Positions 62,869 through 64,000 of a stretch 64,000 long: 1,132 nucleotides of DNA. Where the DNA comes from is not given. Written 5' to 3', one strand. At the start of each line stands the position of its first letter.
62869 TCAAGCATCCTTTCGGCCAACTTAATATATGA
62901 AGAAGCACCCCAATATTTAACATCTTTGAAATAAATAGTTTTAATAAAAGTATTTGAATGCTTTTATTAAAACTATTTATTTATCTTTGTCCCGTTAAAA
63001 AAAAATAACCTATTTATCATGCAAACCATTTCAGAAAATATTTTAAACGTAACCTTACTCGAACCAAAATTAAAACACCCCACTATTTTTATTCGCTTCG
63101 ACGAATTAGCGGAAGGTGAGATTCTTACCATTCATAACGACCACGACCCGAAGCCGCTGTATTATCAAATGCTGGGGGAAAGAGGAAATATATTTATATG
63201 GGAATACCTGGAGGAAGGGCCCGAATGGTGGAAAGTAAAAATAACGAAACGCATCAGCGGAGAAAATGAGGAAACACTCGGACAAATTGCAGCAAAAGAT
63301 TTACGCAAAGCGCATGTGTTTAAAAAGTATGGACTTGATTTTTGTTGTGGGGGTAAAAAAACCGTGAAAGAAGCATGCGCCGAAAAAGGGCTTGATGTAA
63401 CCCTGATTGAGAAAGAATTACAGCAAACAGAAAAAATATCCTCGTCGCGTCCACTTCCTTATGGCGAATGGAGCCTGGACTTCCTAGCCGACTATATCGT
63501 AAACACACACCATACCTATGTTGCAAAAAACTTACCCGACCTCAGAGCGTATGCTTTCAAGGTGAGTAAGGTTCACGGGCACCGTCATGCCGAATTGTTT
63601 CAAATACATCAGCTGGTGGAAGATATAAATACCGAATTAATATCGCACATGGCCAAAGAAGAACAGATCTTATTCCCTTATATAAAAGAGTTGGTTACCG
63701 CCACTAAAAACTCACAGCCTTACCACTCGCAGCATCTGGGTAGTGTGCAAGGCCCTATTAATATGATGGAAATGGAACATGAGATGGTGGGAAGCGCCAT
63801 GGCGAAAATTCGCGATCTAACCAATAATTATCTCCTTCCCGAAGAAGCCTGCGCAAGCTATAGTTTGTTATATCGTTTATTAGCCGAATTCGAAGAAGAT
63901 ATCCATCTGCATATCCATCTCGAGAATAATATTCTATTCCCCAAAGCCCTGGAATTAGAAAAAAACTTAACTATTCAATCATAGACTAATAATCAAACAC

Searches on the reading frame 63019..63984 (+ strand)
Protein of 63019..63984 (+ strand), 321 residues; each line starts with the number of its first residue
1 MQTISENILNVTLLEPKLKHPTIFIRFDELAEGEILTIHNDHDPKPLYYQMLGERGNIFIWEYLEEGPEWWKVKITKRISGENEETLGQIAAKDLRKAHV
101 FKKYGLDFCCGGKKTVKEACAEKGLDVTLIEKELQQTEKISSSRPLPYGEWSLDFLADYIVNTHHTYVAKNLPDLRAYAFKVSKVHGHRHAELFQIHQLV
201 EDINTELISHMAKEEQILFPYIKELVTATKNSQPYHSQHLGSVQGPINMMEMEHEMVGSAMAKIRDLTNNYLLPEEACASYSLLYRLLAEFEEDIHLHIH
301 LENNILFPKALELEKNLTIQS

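Call 64: find_encoding_contigs(protein=window:63019-63984:+, flank=10000, max_places=2)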
Protein window:63019-63984:+ (321 aa): 11 contigs read that carry it; 2 places shown.
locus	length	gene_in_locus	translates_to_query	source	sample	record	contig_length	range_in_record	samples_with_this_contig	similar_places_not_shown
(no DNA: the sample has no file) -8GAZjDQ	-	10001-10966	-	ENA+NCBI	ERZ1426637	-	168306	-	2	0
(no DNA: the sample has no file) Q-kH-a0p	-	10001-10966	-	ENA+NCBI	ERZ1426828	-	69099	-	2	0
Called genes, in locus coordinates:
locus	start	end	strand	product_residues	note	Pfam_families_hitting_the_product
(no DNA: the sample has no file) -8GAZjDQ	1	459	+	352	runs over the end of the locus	PF02445:NadA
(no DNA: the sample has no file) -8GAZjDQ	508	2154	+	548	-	PF00890:FAD_binding_2, PF02910:Succ_DH_flav_C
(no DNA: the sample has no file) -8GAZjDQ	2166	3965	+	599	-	-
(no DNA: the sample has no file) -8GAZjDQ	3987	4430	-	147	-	PF01242:PTPS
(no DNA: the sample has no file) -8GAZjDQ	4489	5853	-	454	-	PF00115:COX1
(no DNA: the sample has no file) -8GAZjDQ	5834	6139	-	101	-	PF13442:Cytochrome_CBB3 (weak), PF00034:Cytochrom_C (weak)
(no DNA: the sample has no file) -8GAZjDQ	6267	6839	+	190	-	PF03061:4HBT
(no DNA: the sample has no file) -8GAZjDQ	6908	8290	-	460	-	PF01212:Beta_elim_lyase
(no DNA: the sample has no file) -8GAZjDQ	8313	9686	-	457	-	PF01212:Beta_elim_lyase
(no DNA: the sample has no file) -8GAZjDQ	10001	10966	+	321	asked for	PF10006:DUF2249, PF04405:ScdA_N, PF01814:Hemerythrin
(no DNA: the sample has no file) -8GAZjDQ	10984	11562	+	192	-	PF10006:DUF2249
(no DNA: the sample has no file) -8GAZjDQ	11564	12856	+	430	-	-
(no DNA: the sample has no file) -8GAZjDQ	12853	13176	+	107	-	PF01883:FeS_assembly_P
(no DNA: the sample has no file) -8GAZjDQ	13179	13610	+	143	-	PF02082:Rrf2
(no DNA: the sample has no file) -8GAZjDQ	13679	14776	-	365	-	PF03150:CCP_MauG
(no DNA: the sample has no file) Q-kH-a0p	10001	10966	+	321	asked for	PF10006:DUF2249, PF04405:ScdA_N, PF01814:Hemerythrin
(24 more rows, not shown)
